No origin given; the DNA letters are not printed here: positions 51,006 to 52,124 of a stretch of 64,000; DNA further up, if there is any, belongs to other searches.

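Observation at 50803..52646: panD translationally coupled to two SAM-dependent methyltransferases: candidate beta-alanine N-methylation (beta-alanine betaine?) operon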

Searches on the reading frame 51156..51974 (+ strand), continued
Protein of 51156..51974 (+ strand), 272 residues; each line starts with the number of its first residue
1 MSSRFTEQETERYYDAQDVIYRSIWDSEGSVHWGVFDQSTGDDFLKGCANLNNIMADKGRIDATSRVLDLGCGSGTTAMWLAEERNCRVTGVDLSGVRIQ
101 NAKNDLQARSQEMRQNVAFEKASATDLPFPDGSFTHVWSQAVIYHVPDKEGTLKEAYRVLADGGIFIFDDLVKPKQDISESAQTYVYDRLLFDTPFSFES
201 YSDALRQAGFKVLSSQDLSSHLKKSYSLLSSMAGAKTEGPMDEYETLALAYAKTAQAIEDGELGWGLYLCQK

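Call 26: find_encoding_contigs(protein=P0141, flank=8000, max_places=3)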
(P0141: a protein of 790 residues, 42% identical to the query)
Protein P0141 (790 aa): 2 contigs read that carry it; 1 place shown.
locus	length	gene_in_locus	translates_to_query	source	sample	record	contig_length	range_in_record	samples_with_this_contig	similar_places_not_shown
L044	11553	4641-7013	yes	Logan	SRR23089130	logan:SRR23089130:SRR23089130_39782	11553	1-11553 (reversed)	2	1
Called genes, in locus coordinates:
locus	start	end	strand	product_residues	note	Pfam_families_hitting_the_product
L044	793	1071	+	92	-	-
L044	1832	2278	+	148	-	-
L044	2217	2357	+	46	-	-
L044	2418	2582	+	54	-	-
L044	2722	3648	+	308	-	PF00069:Pkinase, PF07714:PK_Tyr_Ser-Thr (weak)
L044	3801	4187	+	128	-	-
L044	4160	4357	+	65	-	-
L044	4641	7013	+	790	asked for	PF02353:CMAS, PF01209:Ubie_methyltran, PF13489:Methyltransf_23, PF08241:Methyltransf_11, PF08242:Methyltransf_12, PF13649:Methyltransf_25, PF13847:Methyltransf_31, PF02668:TauD, +6 more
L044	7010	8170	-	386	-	-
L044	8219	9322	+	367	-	PF00282:Pyridoxal_deC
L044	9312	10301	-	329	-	-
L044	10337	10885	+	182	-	-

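Call 38: search_protein_families(library=ncbifam, proteins=[L040:6862-8004:+, L040:5093-6865:+, L044:8219-9322:+, L043:4812-5312:+], max_evalue=0.00001)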
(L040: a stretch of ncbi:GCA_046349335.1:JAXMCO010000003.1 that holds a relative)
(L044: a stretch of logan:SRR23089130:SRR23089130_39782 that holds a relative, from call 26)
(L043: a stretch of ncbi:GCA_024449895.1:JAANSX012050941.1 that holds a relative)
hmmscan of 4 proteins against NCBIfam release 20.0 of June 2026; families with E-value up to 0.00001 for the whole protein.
L040:6862-8004:+ (380 aa): 5 families
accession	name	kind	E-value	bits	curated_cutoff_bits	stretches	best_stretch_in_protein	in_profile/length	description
NF049936.1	TriMthamethphnDioxTmpA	equivalog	4.8e-85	285.6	400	1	20-369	5-363/366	2-trimethylaminoethylphosphonate dioxygenase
TIGR02409.1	carnitine_bodg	equivalog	5.6e-73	246.1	414.75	1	19-368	4-365/366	gamma-butyrobetaine dioxygenase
TIGR02410.1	carnitine_TMLD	equivalog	5.4e-42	144.6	268.3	1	74-367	49-360/362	trimethyllysine dioxygenase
NF041363.1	GntD_guanitoxin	equivalog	1e-07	31.5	345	1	295-351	261-318/341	guanitoxin biosynthesis L-enduracididine beta-hydroxylase GntD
NF043003.1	ClavSyn_CS1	equivalog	7.3e-07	29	450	1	179-354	115-287/312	clavaminate synthase Cs1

L040:5093-6865:+ (590 aa): 0 families

L044:8219-9322:+ (367 aa): 5 families
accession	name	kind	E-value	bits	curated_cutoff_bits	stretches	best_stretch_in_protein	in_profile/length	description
NF002748.0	PRK02769.1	equivalog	6.7e-82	275.2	305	1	3-362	8-367/382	histidine decarboxylase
TIGR03812.1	tyr_de_CO2_Arch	equivalog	7.7e-29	100.7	299.4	1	58-362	56-371/375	tyrosine decarboxylase MfnA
TIGR01788.1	Glu-decarb-GAD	equivalog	1.5e-10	40.4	380.4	1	61-248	80-282/431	glutamate decarboxylase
TIGR03799.1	NOD_PanD_pyr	equivalog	4.4e-08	32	606.1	1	108-269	210-382/522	pyridoxal-dependent aspartate 1-decarboxylase PanP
NF052646.1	DABADecarRhbB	equivalog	1.7e-07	30.2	900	1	100-254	179-337/491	L-2,4-diaminobutyrate decarboxylase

L043:4812-5312:+ (166 aa): 1 family
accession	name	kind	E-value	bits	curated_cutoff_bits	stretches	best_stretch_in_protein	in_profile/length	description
TIGR00223.1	panD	equivalog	3.8e-30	104.4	106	1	5-120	4-117/126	aspartate 1-decarboxylase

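Call 50: search_protein_families(library=ncbifam, proteins=[P0201, P0199, P0241, P0208, P0203, P0191, P0193, P0181, P0184, P0158], max_evalue=1e-20)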
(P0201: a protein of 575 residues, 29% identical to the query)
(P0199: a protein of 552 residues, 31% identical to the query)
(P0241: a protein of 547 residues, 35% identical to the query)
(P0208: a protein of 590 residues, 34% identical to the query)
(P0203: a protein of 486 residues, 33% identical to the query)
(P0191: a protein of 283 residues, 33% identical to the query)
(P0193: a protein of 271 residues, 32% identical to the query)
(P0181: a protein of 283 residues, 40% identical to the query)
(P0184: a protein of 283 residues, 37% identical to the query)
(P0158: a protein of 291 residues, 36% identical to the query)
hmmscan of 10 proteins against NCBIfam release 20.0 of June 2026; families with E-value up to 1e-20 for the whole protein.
P0201 (575 aa): 3 families
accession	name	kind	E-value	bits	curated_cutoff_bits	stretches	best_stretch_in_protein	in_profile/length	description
NF045667.1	MTase_DVU1556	equivalog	8.1e-28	97.3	155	0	369-549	9-174/213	DVU_1556 family methyltransferase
NF008823.0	PRK11873.1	subfamily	9.2e-22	77.8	263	0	61-184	73-195/272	arsenite methyltransferase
NF043040.1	corrin_prot_MT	hypoth_equivalog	1.5e-21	76.8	180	0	55-186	31-163/216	corrinoid protein-associated methyltransferase CpaM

P0199 (552 aa): 23 families
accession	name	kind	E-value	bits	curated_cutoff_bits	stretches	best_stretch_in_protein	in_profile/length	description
NF041675.1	sarc_dimgly_tmase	equivalog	7.7e-46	157.2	550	2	334-494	62-223/278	sarcosine/dimethylglycine N-methyltransferase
NF045667.1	MTase_DVU1556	equivalog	4e-39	134.3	155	0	332-509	16-188/213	DVU_1556 family methyltransferase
TIGR01934.1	MenG_MenH_UbiE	subfamily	1.2e-34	119.6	158.35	0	57-170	32-144/223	ubiquinone/menaquinone biosynthesis methyltransferase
NF041537.1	ArsM_AhpD_UU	exception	4.3e-34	117.8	510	0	62-188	74-201/345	arsenite methyltransferase/AhpD domain selenoprotein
NF008823.0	PRK11873.1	subfamily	4.6e-34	118.1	263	0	332-491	71-233/272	arsenite methyltransferase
NF047649.1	MTase_UXPK_star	exception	1.8e-31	109.2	460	0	63-178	76-192/283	methyltransferase/UXPK-star double selenoprotein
NF041536.1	ArsM_DUF2284_UU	exception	1.1e-30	106.4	575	0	62-215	74-230/459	arsenite methyltransferase/DUF2284 domain selenoprotein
NF045825.1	FAmtase_mtf2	equivalog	1.9e-30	105.9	400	0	64-185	58-176/248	fatty-acid O-methyltransferase Mtf2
NF045823.1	PthPhpthDimycoMt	equivalog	7.3e-30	104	300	0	65-185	67-184/256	phthiotriol/phenolphthiotriol dimycocerosates methyltransferase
NF041943.1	GPPMT_Stmyces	equivalog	4.9e-29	102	400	0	55-216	68-230/272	geranyl diphosphate 2-C-methyltransferase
NF001244.0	PRK00216.1-5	equivalog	4.6e-28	98.1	216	0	59-169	43-155/236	bifunctional demethylmenaquinone methyltransferase/2-methoxy-6-polyprenyl-1,4-benzoquinol methylase UbiE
NF040539.1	AST_met_ArsM_2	exception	2.6e-27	96.3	240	0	64-216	56-214/262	putative arsinothricin biosynthesis methyltransferase ArsM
NF001243.0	PRK00216.1-4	equivalog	1.1e-25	90.3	235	0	61-199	44-189/237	demethylmenaquinone methyltransferase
TIGR01983.1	UbiG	equivalog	1.6e-25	89.7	102.95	0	63-167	48-151/228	bifunctional 2-polyprenyl-6-hydroxyphenol methylase/3-demethylubiquinol 3-O-methyltransferase UbiG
TIGR02752.1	MenG_heptapren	equivalog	2e-25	89.7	419.85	0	61-198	42-186/231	demethylmenaquinone methyltransferase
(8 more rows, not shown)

P0241 (547 aa): 5 families
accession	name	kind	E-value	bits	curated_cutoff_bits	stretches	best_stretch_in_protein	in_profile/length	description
NF051855.1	GlySarMtaseBact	equivalog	1.9e-83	280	350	1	8-253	13-256/259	glycine/sarcosine N-methyltransferase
NF041675.1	sarc_dimgly_tmase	equivalog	2.2e-65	221.4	550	1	280-545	9-277/278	sarcosine/dimethylglycine N-methyltransferase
NF045667.1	MTase_DVU1556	equivalog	3.5e-29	101.8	155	1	324-494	12-176/213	DVU_1556 family methyltransferase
NF043040.1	corrin_prot_MT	hypoth_equivalog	1.4e-26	93.3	180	0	325-444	33-154/216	corrinoid protein-associated methyltransferase CpaM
NF047649.1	MTase_UXPK_star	exception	2.9e-23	82.3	460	0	331-483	74-228/283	methyltransferase/UXPK-star double selenoprotein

P0208 (590 aa): 23 families
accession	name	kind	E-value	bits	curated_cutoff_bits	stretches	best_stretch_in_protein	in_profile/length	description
NF045667.1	MTase_DVU1556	equivalog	2.9e-39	134.8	155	0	73-232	10-163/213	DVU_1556 family methyltransferase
NF053839.1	CPFASynBruc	equivalog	9.3e-37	126.9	600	0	372-558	174-357/410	cyclopropane fatty acid synthase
NF040703.1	cyclopro_CfaB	exception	2.9e-36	125.1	650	0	62-184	136-259/393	C17 cyclopropane fatty acid synthase CfaB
NF041943.1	GPPMT_Stmyces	equivalog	1.3e-34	120.4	400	0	65-186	59-177/272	geranyl diphosphate 2-C-methyltransferase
NF008686.0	PRK11705.1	equivalog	2.5e-32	112.4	400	0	279-557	79-344/383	cyclopropane fatty acyl phospholipid synthase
NF041675.1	sarc_dimgly_tmase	equivalog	5.6e-32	111.8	550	0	64-195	44-175/278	sarcosine/dimethylglycine N-methyltransferase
TIGR01934.1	MenG_MenH_UbiE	subfamily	1.6e-31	109.3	158.35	0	369-485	36-152/223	ubiquinone/menaquinone biosynthesis methyltransferase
NF043040.1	corrin_prot_MT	hypoth_equivalog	2.2e-31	109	180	0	76-189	33-148/216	corrinoid protein-associated methyltransferase CpaM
NF001241.0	PRK00216.1-2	equivalog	2.9e-29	102.3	327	0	77-192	43-151/231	demethylmenaquinone methyltransferase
NF001244.0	PRK00216.1-5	equivalog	1.8e-28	99.4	216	0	370-493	46-169/236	bifunctional demethylmenaquinone methyltransferase/2-methoxy-6-polyprenyl-1,4-benzoquinol methylase UbiE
NF041537.1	ArsM_AhpD_UU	exception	6.5e-28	97.5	510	0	86-199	77-191/345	arsenite methyltransferase/AhpD domain selenoprotein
NF047649.1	MTase_UXPK_star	exception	1.4e-27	96.4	460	0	86-198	78-191/283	methyltransferase/UXPK-star double selenoprotein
NF045825.1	FAmtase_mtf2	equivalog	3.7e-26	91.9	400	0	73-201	47-171/248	fatty-acid O-methyltransferase Mtf2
NF052510.1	methyltran_MpqE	exception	7.2e-26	91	335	0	370-480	44-156/234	methyl-plastoquinone biosynthesis methyltransferase MpqE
NF001242.0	PRK00216.1-3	equivalog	1.1e-25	90.5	351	0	374-476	72-176/258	bifunctional demethylmenaquinone methyltransferase/2-methoxy-6-polyprenyl-1,4-benzoquinol methylase UbiE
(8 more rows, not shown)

P0203 (486 aa): 0 families

P0191 (283 aa): 1 family
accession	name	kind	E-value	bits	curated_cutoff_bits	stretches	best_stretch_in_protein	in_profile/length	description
NF045667.1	MTase_DVU1556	equivalog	5.1e-22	78.4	155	1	63-224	18-175/213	DVU_1556 family methyltransferase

P0193 (271 aa): 1 family
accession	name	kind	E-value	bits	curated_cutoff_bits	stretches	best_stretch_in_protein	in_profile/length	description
NF041675.1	sarc_dimgly_tmase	equivalog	3.3e-21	76.4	550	1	14-235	14-232/278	sarcosine/dimethylglycine N-methyltransferase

P0181 (283 aa): 2 families
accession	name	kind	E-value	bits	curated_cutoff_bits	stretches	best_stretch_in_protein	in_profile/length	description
NF041675.1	sarc_dimgly_tmase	equivalog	1.2e-26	94.3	550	1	18-248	12-231/278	sarcosine/dimethylglycine N-methyltransferase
NF045667.1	MTase_DVU1556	equivalog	9.4e-21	74.2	155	0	66-244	9-176/213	DVU_1556 family methyltransferase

P0184 (283 aa): 4 families
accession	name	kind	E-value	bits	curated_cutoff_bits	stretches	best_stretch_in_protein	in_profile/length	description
NF053839.1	CPFASynBruc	equivalog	1.3e-23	83.6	600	1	4-172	119-284/410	cyclopropane fatty acid synthase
NF041675.1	sarc_dimgly_tmase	equivalog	2.5e-23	83.4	550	1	6-221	10-223/278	sarcosine/dimethylglycine N-methyltransferase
NF045667.1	MTase_DVU1556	equivalog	1.5e-21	76.8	155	1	53-227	14-179/213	DVU_1556 family methyltransferase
NF041943.1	GPPMT_Stmyces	equivalog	1.6e-21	77.4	400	1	52-218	68-231/272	geranyl diphosphate 2-C-methyltransferase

P0158 (291 aa): 2 families
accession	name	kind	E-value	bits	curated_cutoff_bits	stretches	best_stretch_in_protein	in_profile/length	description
NF045667.1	MTase_DVU1556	equivalog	3.9e-25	88.6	155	1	60-234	11-176/213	DVU_1556 family methyltransferase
NF041675.1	sarc_dimgly_tmase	equivalog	1.3e-22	81.1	550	1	27-285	23-277/278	sarcosine/dimethylglycine N-methyltransferase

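Call 51: predict_structure(alignment_id=A1)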
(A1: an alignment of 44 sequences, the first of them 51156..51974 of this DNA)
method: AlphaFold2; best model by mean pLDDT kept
length: 272 residues; sequences in the alignment: 44
mean_pLDDT: 92.9   pTM: 0.91
mean pLDDT of the five models: 92.9, 92.6, 91.9, 91.8, 89.5
residues with pLDDT >= 90: 229; 70-90: 33; 50-70: 4; < 50: 6
segments of 3 or more residues with pLDDT < 50: 27-30
pLDDT, mean of each block of 10 residues (from residue 1): 78 85 62 88 92 97 98 92 97 94 94 97 97 98 92 98 98 95 94 92 97 98 96 89 93 98 98 99
secondary structure, 60 per line:
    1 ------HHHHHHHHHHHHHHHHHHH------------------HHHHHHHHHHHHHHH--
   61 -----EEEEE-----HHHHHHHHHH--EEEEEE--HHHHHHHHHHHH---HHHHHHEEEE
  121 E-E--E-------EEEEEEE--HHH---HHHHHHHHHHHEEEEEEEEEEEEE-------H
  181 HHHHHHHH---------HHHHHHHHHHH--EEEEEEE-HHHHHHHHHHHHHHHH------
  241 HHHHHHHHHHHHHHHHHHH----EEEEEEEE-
elements in order: H7-25 H44-58 E66-70 H76-85 E88-93 H96-107 H111-116 E117-121 E134-140 H149-159 E160-172 H180-188 H198-208 E211-217 H219-234 H241-259 E264-271

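Call 55: fold_search(model_id=the predicted structure, library=pdb)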
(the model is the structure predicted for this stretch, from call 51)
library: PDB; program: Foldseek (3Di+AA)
matches with E <= 10: 1973; with E <= 0.001: 1610
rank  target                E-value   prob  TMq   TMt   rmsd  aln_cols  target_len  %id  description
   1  4pne_B                7.7e-23  1.00  0.83  0.83   3.8       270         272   22  Crystal Structure of the [4+2]-Cyclase SpnF (released 2015-02-18)
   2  4pne_A                1.1e-22  1.00  0.81  0.82   3.5       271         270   22  Crystal Structure of the [4+2]-Cyclase SpnF (released 2015-02-18)
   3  6uv6_C                2.8e-22  1.00  0.81  0.84   3.5       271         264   24  AtmM with bound rebeccamycin analogue (released 2020-11-25)
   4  8zc7_B                3.2e-22  1.00  0.82  0.83   3.4       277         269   27  Crystallographic analysis of MitM, which catalyzes the post-mitosane modification in mitomycin biosynthesis (released 2024-11-27)
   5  6uv6_A                4.6e-22  1.00  0.81  0.84   3.1       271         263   26  AtmM with bound rebeccamycin analogue (released 2020-11-25)
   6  8zc8_B                4.9e-22  1.00  0.84  0.82   3.1       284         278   27  The structure of MitM and mitomycin A with SAH in mitomycin (released 2024-11-27)
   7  2o57_A                1.9e-21  1.00  0.82  0.79   3.7       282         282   21  Crystal Structure of a putative sarcosine dimethylglycine methyltransferase from Galdieria sulphuraria (released 2006-12-19)
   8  6uvq_A                2.3e-21  1.00  0.76  0.81   3.2       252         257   26  Crystal structure of Apo AtmM (released 2020-11-25)
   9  5gm1_B                5.2e-21  1.00  0.76  0.73  14.5       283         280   23  Crystal structure of methyltransferase TleD complexed with SAH (released 2016-09-28)
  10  8zc8_A                5.6e-21  1.00  0.82  0.81   3.3       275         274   27  The structure of MitM and mitomycin A with SAH in mitomycin (released 2024-11-27)
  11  8zc7_A                5.9e-21  1.00  0.82  0.84   3.2       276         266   28  Crystallographic analysis of MitM, which catalyzes the post-mitosane modification in mitomycin biosynthesis (released 2024-11-27)
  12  2o57_D                1.0e-20  1.00  0.83  0.85   3.0       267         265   20  Crystal Structure of a putative sarcosine dimethylglycine methyltransferase from Galdieria sulphuraria (released 2006-12-19)
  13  2o57_B                1.1e-20  1.00  0.81  0.80   3.4       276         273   21  Crystal Structure of a putative sarcosine dimethylglycine methyltransferase from Galdieria sulphuraria (released 2006-12-19)
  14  5gm1_C                2.5e-20  1.00  0.75  0.73  14.3       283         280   23  Crystal structure of methyltransferase TleD complexed with SAH (released 2016-09-28)
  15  2o57_C                3.5e-20  1.00  0.80  0.80   3.6       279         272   20  Crystal Structure of a putative sarcosine dimethylglycine methyltransferase from Galdieria sulphuraria (released 2006-12-19)
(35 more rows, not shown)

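Call 58: find_encoding_contigs(protein=P0079, flank=6000, max_places=2)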
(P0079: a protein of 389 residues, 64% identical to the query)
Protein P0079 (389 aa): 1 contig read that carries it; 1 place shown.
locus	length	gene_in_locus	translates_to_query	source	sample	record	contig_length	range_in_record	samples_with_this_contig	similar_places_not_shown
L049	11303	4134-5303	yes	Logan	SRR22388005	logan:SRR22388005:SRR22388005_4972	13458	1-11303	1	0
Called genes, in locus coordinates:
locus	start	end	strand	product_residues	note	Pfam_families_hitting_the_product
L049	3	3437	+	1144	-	?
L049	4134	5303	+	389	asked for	PF02261:Asp_decarbox, PF02353:CMAS, PF13489:Methyltransf_23, PF01209:Ubie_methyltran, PF13847:Methyltransf_31, PF08241:Methyltransf_11, PF08242:Methyltransf_12, PF13649:Methyltransf_25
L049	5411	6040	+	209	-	PF13489:Methyltransf_23, PF13847:Methyltransf_31, PF08241:Methyltransf_11, PF08242:Methyltransf_12, PF13649:Methyltransf_25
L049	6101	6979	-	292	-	PF00561:Abhydrolase_1, PF12146:Hydrolase_4, PF12697:Abhydrolase_6, PF03096:Ndr (weak)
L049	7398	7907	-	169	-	PF01035:DNA_binding_1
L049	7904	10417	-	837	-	PF01841:Transglut_core, PF13559:DUF4129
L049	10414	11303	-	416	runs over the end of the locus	PF01882:DUF58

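Call 64: find_encoding_contigs(protein=P0153, flank=6000, max_places=2)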
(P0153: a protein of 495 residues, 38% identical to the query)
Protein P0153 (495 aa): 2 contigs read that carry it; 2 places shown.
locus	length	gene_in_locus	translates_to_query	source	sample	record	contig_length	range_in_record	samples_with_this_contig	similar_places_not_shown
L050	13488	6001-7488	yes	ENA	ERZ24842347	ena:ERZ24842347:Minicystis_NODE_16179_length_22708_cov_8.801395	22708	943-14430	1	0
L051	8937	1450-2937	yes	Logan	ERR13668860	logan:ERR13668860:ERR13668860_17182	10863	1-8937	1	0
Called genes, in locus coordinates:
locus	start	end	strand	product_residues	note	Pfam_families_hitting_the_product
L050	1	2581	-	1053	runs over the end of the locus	PF14559:TPR_19 (faint), PF01564:Spermine_synth, PF13432:TPR_16 (faint)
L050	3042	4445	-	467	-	PF26299:MurL_N, PF26298:MurL_epimerase_C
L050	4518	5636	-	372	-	PF21088:MS_channel_1st (weak), PF00924:MS_channel_2nd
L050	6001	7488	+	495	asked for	PF02353:CMAS, PF00891:Methyltransf_2, PF01209:Ubie_methyltran, PF13489:Methyltransf_23, PF13847:Methyltransf_31, PF08241:Methyltransf_11, PF08242:Methyltransf_12, PF13649:Methyltransf_25, +13 more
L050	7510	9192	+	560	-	PF04989:RMNT_CmcI, PF02668:TauD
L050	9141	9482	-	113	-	-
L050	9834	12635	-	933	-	PF10604:Polyketide_cyc2, PF00168:C2, PF00305:Lipoxygenase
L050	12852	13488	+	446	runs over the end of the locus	PF01764:Lipase_3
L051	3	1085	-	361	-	?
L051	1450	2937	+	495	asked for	PF02353:CMAS, PF00891:Methyltransf_2, PF01209:Ubie_methyltran, PF13489:Methyltransf_23, PF13847:Methyltransf_31, PF08241:Methyltransf_11, PF08242:Methyltransf_12, PF13649:Methyltransf_25, +13 more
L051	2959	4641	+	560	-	PF04989:RMNT_CmcI, PF02668:TauD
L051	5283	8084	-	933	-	PF10604:Polyketide_cyc2, PF00168:C2, PF00305:Lipoxygenase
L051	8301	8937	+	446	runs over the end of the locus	PF01764:Lipase_3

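Call 65: find_encoding_contigs(protein=P0136, flank=6000, max_places=2)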
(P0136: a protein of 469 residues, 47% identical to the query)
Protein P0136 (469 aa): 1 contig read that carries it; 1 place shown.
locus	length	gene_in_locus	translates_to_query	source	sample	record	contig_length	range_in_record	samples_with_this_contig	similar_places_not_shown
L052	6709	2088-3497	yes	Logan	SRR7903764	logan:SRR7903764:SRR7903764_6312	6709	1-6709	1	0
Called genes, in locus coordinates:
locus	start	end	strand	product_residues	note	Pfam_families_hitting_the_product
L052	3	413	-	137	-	?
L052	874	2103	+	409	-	PF07690:MFS_1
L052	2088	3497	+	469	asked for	PF01209:Ubie_methyltran, PF13489:Methyltransf_23, PF07021:MetW, PF13847:Methyltransf_31, PF08241:Methyltransf_11, PF08242:Methyltransf_12, PF13649:Methyltransf_25, PF08241:Methyltransf_11, +4 more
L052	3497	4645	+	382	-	PF06155:GBBH-like_N, PF02668:TauD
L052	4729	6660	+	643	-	PF00755:Carn_acyltransf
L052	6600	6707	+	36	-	?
